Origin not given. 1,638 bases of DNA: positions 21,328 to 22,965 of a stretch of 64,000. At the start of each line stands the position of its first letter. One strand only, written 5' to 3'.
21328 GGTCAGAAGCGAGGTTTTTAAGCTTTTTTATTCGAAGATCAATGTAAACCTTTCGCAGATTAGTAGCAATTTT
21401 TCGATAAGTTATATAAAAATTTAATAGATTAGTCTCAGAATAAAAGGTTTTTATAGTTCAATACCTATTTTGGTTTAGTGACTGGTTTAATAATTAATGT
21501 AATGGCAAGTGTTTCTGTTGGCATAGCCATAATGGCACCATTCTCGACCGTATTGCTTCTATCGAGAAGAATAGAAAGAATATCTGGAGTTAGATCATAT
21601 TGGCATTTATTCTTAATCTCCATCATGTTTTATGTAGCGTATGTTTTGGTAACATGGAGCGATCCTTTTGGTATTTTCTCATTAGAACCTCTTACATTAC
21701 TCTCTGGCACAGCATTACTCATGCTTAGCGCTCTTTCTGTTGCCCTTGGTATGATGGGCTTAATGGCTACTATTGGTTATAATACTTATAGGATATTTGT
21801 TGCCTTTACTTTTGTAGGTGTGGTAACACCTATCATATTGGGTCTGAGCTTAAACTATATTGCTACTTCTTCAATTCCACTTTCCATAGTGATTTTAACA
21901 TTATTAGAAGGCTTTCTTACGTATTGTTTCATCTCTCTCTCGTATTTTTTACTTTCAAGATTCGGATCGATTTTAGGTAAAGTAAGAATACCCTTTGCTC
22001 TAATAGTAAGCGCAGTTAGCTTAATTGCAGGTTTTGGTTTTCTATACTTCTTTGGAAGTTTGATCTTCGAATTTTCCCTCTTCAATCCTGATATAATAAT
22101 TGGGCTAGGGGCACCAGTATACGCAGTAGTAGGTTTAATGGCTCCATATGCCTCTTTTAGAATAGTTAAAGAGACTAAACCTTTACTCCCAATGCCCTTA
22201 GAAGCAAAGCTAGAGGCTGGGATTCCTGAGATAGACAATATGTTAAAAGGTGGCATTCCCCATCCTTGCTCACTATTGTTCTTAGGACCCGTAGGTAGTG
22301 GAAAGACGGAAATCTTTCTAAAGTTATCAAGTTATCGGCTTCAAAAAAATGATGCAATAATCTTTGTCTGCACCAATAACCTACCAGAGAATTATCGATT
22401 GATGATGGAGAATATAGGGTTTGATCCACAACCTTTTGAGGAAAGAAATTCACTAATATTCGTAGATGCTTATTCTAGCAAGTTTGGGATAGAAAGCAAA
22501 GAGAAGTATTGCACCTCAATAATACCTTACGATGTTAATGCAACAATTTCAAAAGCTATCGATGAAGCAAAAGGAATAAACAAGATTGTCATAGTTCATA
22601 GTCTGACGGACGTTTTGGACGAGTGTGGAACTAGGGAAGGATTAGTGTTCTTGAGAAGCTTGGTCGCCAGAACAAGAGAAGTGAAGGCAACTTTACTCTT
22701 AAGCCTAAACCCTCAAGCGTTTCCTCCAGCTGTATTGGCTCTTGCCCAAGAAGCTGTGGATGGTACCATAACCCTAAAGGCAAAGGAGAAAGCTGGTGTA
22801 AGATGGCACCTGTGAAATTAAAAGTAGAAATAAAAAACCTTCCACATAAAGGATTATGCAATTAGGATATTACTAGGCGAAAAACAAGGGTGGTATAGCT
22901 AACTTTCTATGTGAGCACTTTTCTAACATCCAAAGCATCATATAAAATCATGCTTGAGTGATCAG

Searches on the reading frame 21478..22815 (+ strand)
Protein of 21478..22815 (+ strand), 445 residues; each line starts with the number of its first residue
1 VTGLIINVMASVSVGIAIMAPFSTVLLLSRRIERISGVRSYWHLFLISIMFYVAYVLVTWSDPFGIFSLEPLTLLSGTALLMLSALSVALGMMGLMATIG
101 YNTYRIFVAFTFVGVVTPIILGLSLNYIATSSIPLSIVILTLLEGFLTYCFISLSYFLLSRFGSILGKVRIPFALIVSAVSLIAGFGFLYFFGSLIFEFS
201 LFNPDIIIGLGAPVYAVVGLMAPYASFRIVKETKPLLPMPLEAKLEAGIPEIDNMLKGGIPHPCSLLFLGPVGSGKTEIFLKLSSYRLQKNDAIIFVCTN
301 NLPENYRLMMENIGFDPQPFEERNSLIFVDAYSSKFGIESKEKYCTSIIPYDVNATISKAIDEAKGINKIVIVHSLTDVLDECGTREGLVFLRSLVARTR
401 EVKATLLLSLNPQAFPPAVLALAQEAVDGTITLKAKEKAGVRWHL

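Call 62: search_protein_families(library=pfam, proteins=[window:21478-22815:+], max_evalue=0.00001)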
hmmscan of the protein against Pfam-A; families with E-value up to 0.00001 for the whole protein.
window:21478-22815:+ (445 aa): 1 family
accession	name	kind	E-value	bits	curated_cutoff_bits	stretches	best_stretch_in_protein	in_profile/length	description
PF06745.19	ATPase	-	9.8e-16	58.3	26.6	1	246-440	2-194/231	KaiC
